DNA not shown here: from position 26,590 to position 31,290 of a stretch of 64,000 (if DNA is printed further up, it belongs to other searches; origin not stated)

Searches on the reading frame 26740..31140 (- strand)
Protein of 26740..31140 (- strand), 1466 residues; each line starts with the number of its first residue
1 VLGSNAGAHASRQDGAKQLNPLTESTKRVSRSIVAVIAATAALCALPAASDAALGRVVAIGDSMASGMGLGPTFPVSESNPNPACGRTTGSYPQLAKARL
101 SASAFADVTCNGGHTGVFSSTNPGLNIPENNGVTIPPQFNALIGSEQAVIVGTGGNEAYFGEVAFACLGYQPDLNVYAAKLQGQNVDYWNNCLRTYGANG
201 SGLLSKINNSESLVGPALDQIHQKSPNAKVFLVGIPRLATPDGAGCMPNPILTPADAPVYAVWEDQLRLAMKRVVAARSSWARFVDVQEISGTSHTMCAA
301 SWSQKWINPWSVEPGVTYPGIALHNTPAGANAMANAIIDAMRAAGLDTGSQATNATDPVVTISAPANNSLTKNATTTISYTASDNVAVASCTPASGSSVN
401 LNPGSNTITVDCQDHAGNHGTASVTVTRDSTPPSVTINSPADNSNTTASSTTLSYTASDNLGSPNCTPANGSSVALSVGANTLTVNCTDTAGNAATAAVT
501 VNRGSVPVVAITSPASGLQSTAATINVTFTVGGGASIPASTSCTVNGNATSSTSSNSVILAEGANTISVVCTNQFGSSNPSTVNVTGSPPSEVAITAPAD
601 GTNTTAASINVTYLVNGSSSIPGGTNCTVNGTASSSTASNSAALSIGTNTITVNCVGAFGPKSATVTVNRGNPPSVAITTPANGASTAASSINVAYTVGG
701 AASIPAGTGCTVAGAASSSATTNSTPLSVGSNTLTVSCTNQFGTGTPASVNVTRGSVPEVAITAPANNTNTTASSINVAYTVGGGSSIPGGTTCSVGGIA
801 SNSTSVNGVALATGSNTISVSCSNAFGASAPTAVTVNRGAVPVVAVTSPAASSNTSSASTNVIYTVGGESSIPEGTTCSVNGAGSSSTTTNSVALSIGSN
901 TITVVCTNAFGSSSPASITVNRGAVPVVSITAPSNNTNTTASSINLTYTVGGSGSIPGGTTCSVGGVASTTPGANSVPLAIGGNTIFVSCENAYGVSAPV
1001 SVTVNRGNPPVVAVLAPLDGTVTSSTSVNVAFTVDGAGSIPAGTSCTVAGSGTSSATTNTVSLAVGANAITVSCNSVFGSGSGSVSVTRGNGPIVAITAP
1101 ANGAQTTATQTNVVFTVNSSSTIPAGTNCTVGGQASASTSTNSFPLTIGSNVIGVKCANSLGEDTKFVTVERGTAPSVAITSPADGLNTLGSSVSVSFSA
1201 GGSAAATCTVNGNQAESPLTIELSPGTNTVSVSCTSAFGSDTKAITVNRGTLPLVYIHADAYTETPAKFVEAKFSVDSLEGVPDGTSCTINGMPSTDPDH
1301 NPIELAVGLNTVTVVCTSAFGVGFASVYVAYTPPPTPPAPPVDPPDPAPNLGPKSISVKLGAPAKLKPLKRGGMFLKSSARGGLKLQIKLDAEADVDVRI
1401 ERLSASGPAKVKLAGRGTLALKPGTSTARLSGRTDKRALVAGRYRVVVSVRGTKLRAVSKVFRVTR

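Call 5: search_protein_families(library=pfam, proteins=[window:26740-31140:-], max_evalue=0.1)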
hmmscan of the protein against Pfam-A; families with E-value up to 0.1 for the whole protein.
window:26740-31140:- (1466 aa): 6 families
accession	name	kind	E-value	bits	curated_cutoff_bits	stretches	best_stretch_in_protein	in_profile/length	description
PF09136.16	Glucodextran_B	-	2.1e-28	98.5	27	6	507-586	1-80/83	Glucodextranase, domain B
PF12733.13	Cadherin-like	-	5e-17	62.6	24.2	2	1193-1249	28-88/89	Cadherin-like beta sandwich domain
PF13472.12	Lipase_GDSL_2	-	3.1e-08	34.8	32.9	1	59-329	1-175/178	GDSL-like Lipase/Acylhydrolase family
PF09829.14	DUF2057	-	8.5e-08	33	24.2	0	374-444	4-74/192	Uncharacterized protein conserved in bacteria (DUF2057)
PF17957.7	Big_7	-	3.3e-05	24.9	24.1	2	358-426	1-70/70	Bacterial Ig domain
PF18116.7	SNX17_FERM_C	-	0.083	13.1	22.9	0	468-512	13-57/109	Sorting Nexin 17 FERM C-terminal domain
